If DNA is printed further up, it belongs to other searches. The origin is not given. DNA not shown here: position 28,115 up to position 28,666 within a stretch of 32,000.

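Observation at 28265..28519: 84-aa paralogue pair evolving under purifying selection, family not recognised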

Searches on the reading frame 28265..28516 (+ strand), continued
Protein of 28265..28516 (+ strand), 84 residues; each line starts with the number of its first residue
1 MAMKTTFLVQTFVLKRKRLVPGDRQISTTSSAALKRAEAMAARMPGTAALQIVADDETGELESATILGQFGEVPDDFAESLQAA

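Call 77: search_protein_families(library=pfam, proteins=[P0453, P0406, P0427, P0396, P0414, P0221, P0176, P0243, P0268, P0229], max_evalue=10)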
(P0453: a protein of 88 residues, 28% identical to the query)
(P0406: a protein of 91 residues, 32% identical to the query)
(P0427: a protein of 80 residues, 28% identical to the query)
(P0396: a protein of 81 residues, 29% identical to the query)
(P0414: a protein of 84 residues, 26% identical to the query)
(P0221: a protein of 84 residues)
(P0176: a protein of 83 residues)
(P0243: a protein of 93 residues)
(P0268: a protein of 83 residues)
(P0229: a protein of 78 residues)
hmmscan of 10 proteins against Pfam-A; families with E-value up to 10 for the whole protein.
P0453 (88 aa): 3 families
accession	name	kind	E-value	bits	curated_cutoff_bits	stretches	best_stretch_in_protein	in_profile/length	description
PF09954.14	DUF2188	-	0.06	14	22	1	37-58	25-47/62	Uncharacterized protein conserved in bacteria (DUF2188)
PF14119.11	DUF4288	-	0.12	13.1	27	1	35-54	28-47/84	Domain of unknown function (DUF4288)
PF08369.16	PCP_red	-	0.67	10.5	32.5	1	40-55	17-32/45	Proto-chlorophyllide reductase 57 kD subunit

P0406 (91 aa): 3 families
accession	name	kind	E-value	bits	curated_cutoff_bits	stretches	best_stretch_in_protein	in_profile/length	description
PF19941.4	DUF6403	-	0.044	14.4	26.9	1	36-59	35-58/77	Family of unknown function (DUF6403)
PF14119.11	DUF4288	-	0.061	14.1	27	1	35-54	28-47/84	Domain of unknown function (DUF4288)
PF17873.7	Rep_1B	-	0.24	11.8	25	1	22-41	14-33/53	Replicase polyprotein 1ab regulatory domain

P0427 (80 aa): 0 families

P0396 (81 aa): 0 families

P0414 (84 aa): 1 family
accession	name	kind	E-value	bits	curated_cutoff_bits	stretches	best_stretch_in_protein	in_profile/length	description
PF21834.1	DUF6894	-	0.021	15.4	24.1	1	12-45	3-37/69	Domain of unknown function (DUF6894)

P0221 (84 aa): 1 family
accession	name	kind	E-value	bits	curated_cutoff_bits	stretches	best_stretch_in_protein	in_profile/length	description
PF16554.10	OAM_dimer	-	0.091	13.6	25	1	28-57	26-55/78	Dimerisation domain of d-ornithine 4,5-aminomutase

P0176 (83 aa): 0 families

P0243 (93 aa): 0 families

P0268 (83 aa): 0 families

P0229 (78 aa): 0 families

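Call 79: get_annotated_region(hit=H13, flank=4000)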
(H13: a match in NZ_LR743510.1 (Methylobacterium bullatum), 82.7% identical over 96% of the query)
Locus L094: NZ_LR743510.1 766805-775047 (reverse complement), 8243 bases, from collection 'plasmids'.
description: Methylobacterium bullatum isolate mbul2 plasmid 1
organism: Methylobacterium bullatum (NCBI taxid 570505)
taxonomy: Bacteria; Pseudomonadota; Alphaproteobacteria; Hyphomicrobiales; Methylobacteriaceae; Methylobacterium; Methylobacterium bullatum
host: -; source: -; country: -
typing (MOB-suite, as given by PLSDB): non-mobilizable
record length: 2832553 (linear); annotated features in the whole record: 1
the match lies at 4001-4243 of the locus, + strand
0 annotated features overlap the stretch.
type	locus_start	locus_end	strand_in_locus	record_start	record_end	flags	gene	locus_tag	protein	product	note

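Call 80: get_annotated_region(hit=H14, flank=4000)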
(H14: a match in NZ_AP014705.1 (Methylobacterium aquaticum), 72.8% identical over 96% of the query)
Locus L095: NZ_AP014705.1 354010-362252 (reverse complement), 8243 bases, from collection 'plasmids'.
description: Methylobacterium aquaticum strain MA-22A plasmid pMaq22A_1p, complete sequence
organism: Methylobacterium aquaticum (NCBI taxid 270351)
taxonomy: Bacteria; Pseudomonadota; Alphaproteobacteria; Hyphomicrobiales; Methylobacteriaceae; Methylobacterium; Methylobacterium aquaticum
host: -; source: -; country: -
typing (MOB-suite, as given by PLSDB): mobilizable; relaxase MOBP
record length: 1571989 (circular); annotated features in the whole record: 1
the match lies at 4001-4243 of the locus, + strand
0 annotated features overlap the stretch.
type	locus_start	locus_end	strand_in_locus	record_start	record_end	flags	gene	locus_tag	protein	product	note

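Call 81: find_encoding_contigs(protein=P0059, flank=4000, max_places=1)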
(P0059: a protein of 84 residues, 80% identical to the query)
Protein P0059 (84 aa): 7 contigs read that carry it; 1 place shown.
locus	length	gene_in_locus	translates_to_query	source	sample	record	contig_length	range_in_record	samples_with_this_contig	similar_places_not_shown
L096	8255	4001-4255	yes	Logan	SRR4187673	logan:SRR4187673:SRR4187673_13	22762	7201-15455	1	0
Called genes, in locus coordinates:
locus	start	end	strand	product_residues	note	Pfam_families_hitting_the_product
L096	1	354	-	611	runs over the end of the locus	PF12860:PAS_7, PF13188:PAS_8 (faint), PF00990:GGDEF, PF00563:EAL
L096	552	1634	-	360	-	PF01757:Acyl_transf_3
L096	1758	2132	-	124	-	-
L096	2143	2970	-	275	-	PF00561:Abhydrolase_1 (faint), PF12146:Hydrolase_4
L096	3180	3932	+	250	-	PF02163:Peptidase_M50 (faint)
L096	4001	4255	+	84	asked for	-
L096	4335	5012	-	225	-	-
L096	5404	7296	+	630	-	PF13667:ThiC-associated, PF01964:ThiC_Rad_SAM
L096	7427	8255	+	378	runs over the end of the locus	PF00990:GGDEF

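Call 82: find_encoding_contigs(protein=P0086, flank=4000, max_places=1)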
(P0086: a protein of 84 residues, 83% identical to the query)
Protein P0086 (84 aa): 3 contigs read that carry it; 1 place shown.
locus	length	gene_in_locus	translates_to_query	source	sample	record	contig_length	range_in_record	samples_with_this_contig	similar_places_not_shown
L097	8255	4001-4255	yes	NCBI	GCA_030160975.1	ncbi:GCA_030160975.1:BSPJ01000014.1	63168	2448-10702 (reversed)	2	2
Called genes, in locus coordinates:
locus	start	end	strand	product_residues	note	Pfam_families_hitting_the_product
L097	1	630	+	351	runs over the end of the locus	PF04055:Radical_SAM, PF12544:LAM_C (weak)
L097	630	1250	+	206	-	PF02798:GST_N, PF13417:GST_N_3, PF13409:GST_N_2, PF00043:GST_C, PF13410:GST_C_2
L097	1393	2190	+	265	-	PF02698:DUF218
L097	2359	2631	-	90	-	-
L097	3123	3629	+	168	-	PF09361:Phasin_2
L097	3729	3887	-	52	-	-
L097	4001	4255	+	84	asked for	-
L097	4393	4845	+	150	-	-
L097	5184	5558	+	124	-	-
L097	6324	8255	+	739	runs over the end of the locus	PF03412:Peptidase_C39, PF00664:ABC_membrane, PF00005:ABC_tran, PF02463:SMC_N (faint)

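Call 90: list_cluster_members(proteins=[P0144, P0158, P0164, P0183, P0184, P0187, P0196, P0211, P0222, P0225])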
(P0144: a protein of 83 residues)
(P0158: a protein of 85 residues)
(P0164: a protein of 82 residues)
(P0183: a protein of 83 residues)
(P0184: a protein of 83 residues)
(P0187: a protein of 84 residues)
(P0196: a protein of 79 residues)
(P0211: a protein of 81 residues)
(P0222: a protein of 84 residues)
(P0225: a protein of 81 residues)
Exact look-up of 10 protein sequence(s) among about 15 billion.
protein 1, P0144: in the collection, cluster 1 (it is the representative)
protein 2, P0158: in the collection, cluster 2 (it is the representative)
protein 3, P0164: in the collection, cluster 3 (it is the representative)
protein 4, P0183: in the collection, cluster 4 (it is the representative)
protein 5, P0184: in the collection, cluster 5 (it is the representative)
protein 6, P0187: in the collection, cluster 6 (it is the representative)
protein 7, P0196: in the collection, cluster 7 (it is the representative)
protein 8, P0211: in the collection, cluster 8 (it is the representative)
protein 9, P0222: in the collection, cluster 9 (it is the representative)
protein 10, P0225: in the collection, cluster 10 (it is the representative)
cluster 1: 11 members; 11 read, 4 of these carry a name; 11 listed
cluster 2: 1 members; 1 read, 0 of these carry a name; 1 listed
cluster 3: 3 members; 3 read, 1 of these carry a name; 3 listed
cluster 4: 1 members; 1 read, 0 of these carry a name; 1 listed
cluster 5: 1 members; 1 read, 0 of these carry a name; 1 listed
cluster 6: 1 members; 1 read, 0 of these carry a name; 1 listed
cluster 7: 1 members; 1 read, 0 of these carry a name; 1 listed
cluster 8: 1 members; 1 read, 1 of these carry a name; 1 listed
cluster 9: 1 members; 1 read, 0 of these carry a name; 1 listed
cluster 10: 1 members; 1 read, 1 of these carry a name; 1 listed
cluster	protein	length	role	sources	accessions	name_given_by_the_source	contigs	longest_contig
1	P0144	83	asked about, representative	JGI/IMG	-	hypothetical protein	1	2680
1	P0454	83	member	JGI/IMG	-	hypothetical protein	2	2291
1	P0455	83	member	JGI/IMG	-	hypothetical protein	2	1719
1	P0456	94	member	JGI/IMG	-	hypothetical protein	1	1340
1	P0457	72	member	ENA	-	-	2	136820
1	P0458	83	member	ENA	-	-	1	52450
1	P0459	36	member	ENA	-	-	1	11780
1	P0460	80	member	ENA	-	-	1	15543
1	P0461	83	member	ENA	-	-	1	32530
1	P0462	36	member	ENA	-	-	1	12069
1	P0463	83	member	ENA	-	-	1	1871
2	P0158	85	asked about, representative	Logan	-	-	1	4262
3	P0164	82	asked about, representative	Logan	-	-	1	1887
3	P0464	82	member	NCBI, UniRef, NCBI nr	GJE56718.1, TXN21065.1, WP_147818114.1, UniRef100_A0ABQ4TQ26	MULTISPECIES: hypothetical protein [Methylobacterium] | Uncharacterized protein n=1 Tax=Methylobacterium thuringiense TaxID=1003091 ...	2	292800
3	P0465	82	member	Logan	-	-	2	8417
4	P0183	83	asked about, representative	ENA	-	-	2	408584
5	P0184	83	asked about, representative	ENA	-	-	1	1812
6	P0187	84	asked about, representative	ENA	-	-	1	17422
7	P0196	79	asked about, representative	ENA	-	-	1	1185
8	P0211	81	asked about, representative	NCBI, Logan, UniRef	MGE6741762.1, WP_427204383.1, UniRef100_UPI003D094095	hypothetical protein ACQKGC_15925 [Allorhizobium pseudoryzae] | hypothetical protein n=1 Tax=Allorhizobium pseudoryzae TaxID=379684 RepID=UPI003D094095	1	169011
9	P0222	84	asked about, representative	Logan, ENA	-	-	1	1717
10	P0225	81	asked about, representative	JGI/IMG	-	hypothetical protein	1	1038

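Call 103: find_related_loci(query=A5, collection=viral_contigs, flank=6000)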
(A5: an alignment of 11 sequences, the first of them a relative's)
Query A5 (88 aa) in viral_contigs; peptide patterns used: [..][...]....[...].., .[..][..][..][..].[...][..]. (x = any residue, [..] = any of these).
92 stretches matched a pattern; 45 encode a relative of the query (tblastn E <= 1e-3); 45 distinct loci.
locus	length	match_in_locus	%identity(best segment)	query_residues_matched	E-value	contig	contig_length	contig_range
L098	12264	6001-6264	100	1-88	8e-55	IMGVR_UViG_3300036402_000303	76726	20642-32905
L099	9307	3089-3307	60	12-84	3e-25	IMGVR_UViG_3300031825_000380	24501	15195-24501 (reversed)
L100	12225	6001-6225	61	11-86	7e-24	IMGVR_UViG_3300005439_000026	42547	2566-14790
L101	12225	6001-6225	59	12-87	2e-23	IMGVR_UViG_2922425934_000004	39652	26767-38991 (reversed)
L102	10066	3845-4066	57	13-87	2e-22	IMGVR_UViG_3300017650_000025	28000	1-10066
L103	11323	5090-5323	49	7-84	2e-20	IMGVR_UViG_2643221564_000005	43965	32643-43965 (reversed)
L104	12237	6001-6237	52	7-84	3e-20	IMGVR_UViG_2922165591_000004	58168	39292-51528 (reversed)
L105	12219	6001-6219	56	14-86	3e-20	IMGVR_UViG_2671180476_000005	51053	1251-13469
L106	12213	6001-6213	50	13-84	6e-20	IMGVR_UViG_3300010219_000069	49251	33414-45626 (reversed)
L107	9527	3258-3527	47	1-86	2e-19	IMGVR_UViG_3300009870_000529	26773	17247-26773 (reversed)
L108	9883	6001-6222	49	12-85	3e-19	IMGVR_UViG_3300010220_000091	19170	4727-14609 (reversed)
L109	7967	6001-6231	48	9-85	7e-19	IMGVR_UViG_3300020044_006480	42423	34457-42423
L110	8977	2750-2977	45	13-88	2e-18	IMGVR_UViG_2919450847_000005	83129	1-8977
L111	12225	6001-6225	45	12-86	5e-18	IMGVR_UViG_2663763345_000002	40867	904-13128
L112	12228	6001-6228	46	13-88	5e-18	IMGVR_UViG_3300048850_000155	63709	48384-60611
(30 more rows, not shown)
